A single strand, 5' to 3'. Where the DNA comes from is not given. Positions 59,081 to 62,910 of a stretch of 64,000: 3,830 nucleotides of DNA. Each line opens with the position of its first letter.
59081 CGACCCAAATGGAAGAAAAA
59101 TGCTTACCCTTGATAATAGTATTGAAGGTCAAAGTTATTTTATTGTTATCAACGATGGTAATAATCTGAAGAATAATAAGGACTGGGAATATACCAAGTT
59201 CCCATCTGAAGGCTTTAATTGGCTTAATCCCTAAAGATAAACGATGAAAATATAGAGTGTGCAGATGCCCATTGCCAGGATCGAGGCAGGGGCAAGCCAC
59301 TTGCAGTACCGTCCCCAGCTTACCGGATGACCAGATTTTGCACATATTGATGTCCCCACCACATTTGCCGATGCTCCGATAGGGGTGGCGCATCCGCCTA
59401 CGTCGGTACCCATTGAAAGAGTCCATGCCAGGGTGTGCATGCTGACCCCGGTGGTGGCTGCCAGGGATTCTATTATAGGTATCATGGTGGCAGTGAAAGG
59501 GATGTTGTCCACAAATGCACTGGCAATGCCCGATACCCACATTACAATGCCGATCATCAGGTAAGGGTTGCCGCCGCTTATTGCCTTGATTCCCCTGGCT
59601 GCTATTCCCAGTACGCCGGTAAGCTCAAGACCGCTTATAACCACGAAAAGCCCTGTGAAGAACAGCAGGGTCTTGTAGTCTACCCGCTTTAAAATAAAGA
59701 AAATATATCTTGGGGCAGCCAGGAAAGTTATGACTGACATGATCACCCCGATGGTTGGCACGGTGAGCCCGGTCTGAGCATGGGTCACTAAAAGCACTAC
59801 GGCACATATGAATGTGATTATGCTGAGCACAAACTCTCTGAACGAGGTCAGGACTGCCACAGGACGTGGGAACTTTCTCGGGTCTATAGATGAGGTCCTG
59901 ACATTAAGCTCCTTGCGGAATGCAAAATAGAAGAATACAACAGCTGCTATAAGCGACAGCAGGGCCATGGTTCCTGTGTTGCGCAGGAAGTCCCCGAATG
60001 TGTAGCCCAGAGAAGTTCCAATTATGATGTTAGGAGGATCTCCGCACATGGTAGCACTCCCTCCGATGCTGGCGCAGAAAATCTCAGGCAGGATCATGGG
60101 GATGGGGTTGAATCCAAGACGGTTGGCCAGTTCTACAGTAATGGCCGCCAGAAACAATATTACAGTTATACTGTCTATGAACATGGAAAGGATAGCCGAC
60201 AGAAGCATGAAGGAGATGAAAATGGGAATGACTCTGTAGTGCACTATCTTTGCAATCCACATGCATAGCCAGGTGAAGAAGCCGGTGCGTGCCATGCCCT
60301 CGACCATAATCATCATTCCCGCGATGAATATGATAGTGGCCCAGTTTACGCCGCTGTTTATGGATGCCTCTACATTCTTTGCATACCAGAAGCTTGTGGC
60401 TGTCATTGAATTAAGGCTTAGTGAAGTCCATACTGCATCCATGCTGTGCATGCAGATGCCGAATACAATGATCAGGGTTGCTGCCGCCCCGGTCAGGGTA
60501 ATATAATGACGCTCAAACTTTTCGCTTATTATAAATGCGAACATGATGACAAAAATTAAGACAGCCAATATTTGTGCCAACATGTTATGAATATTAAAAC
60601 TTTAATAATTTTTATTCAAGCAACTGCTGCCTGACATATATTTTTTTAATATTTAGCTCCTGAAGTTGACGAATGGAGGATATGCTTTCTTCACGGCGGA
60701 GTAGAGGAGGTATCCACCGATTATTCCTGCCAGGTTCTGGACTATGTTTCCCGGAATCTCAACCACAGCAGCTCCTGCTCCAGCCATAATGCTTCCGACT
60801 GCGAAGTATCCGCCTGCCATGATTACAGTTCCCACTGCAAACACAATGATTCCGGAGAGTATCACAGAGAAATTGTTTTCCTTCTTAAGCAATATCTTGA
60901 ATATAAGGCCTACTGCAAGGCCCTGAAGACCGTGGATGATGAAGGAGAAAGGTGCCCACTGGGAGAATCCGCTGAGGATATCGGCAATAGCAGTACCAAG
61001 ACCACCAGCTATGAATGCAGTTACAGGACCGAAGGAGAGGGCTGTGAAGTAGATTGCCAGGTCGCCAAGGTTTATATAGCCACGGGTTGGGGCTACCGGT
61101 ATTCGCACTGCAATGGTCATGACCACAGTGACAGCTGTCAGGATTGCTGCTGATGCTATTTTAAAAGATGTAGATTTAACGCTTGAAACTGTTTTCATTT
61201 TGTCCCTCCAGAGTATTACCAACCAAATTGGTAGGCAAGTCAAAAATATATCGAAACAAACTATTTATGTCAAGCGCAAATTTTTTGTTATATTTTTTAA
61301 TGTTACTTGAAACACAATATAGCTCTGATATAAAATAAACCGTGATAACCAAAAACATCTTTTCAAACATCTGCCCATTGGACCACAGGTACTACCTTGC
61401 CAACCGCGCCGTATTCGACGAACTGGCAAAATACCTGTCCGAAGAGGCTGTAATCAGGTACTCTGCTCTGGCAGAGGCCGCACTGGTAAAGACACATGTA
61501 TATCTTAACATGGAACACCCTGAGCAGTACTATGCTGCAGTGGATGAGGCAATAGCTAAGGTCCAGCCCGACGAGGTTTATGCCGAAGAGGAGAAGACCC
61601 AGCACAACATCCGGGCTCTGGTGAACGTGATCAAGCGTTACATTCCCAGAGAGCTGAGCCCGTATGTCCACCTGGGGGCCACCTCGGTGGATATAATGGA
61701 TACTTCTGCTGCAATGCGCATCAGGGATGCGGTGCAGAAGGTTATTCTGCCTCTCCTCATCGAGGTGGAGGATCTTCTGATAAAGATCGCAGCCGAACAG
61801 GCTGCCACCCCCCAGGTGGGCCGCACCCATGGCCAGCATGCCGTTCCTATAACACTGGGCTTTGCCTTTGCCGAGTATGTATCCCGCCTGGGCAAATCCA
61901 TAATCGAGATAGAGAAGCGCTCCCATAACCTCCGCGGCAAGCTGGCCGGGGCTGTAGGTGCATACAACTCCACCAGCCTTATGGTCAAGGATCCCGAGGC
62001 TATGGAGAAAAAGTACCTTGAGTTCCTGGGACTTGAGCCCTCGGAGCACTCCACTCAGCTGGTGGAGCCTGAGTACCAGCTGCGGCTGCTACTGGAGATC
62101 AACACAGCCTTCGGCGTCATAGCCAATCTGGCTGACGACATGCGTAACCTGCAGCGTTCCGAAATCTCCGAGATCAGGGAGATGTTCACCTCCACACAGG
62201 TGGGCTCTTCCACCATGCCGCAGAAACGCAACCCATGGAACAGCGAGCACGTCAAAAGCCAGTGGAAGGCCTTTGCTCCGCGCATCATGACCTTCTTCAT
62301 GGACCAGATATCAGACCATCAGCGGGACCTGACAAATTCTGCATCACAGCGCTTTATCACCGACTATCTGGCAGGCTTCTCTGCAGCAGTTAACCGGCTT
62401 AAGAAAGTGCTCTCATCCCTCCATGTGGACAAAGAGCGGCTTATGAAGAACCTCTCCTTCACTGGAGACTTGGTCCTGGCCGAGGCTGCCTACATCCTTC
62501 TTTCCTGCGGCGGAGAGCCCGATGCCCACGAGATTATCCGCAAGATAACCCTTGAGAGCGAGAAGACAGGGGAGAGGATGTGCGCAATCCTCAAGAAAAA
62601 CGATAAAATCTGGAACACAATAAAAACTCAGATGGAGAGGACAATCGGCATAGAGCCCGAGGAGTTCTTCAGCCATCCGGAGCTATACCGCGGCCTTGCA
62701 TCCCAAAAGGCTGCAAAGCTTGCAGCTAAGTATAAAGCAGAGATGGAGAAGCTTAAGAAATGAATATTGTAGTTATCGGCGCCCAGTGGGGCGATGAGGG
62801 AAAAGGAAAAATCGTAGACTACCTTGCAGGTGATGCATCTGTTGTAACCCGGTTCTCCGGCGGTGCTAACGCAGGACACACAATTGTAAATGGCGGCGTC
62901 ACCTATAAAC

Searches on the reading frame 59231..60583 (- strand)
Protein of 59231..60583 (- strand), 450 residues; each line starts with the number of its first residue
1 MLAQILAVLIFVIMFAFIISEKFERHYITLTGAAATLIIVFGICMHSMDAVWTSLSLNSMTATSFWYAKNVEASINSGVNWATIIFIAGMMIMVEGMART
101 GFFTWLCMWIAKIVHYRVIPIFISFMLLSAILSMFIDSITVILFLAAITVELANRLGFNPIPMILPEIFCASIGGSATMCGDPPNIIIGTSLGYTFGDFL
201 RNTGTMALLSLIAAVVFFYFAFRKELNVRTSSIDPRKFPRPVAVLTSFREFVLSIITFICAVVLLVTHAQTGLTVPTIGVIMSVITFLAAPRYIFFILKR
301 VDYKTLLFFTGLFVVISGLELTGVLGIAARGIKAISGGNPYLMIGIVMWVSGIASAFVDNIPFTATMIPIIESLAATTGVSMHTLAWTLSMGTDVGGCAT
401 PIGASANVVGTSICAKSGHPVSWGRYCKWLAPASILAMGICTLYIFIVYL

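Call 5: search_protein_families(library=pfam, proteins=[window:59231-60583:-], max_evalue=0.01)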
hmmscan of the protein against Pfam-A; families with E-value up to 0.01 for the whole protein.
window:59231-60583:- (450 aa): 3 families
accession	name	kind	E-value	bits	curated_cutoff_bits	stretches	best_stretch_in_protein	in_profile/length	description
PF03600.22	CitMHS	-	2.8e-70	237.5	31.9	1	15-392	1-336/336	Citrate transporter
PF02040.21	ArsB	-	2.3e-16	60.6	22.2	1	77-446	48-415/423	Arsenical pump membrane protein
PF06808.19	DctM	-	0.0002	20.8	23.8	1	16-174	225-365/413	Tripartite ATP-independent periplasmic transporter, DctM component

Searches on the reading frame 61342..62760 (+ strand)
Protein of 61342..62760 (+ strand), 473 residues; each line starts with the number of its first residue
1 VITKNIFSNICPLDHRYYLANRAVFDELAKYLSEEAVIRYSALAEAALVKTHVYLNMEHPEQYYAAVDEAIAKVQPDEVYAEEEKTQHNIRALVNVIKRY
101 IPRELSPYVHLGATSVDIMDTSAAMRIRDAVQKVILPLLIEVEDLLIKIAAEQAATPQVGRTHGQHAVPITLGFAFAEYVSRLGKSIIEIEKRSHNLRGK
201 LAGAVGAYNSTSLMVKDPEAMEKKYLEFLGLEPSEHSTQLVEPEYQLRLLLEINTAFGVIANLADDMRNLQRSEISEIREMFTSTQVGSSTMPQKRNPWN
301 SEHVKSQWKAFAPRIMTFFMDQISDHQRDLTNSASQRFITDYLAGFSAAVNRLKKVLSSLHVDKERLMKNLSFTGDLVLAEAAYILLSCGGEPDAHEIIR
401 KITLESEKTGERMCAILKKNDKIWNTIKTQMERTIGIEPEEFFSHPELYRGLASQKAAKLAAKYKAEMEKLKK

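Call 57: find_homologous_proteins(query=window:61342-62760:+, max_evalue=1e-50)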
Query window:61342-62760:+ (473 aa): 6519 proteins with E <= 1e-50 among 8000 candidates; the best 120 are listed.
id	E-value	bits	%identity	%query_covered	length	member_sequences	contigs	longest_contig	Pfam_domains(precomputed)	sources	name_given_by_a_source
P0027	0.0e+0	1019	97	100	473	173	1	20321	PF08328.17,PF00206.26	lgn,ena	-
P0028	3.7e-267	904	85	100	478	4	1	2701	PF08328.17,PF00206.26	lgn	-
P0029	1.1e-259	880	82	100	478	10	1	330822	PF08328.17,PF00206.26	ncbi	-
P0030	1.1e-235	801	75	100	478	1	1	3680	PF08328.17,PF00206.26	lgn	-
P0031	2.4e-229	780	73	100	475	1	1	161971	PF08328.17,PF00206.26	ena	-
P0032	1.8e-227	774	72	100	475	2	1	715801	PF08328.17,PF00206.26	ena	-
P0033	4.6e-227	772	73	100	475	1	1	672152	PF08328.17,PF00206.26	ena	-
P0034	1.1e-226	771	72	100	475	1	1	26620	PF08328.17,PF00206.26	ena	-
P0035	1.1e-225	768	73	100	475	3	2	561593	PF08328.17,PF00206.26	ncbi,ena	-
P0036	6.8e-225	765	73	100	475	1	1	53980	PF08328.17,PF00206.26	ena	-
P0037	1.6e-224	764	73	100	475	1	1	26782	PF08328.17,PF00206.26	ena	-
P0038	3.4e-224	763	73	100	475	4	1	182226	PF08328.17,PF00206.26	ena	-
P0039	2.2e-215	734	69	100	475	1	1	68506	PF08328.17,PF00206.26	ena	-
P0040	2.2e-214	730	69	100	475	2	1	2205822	PF08328.17,PF00206.26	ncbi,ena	-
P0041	9.6e-214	728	69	100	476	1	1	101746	PF08328.17,PF00206.26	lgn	-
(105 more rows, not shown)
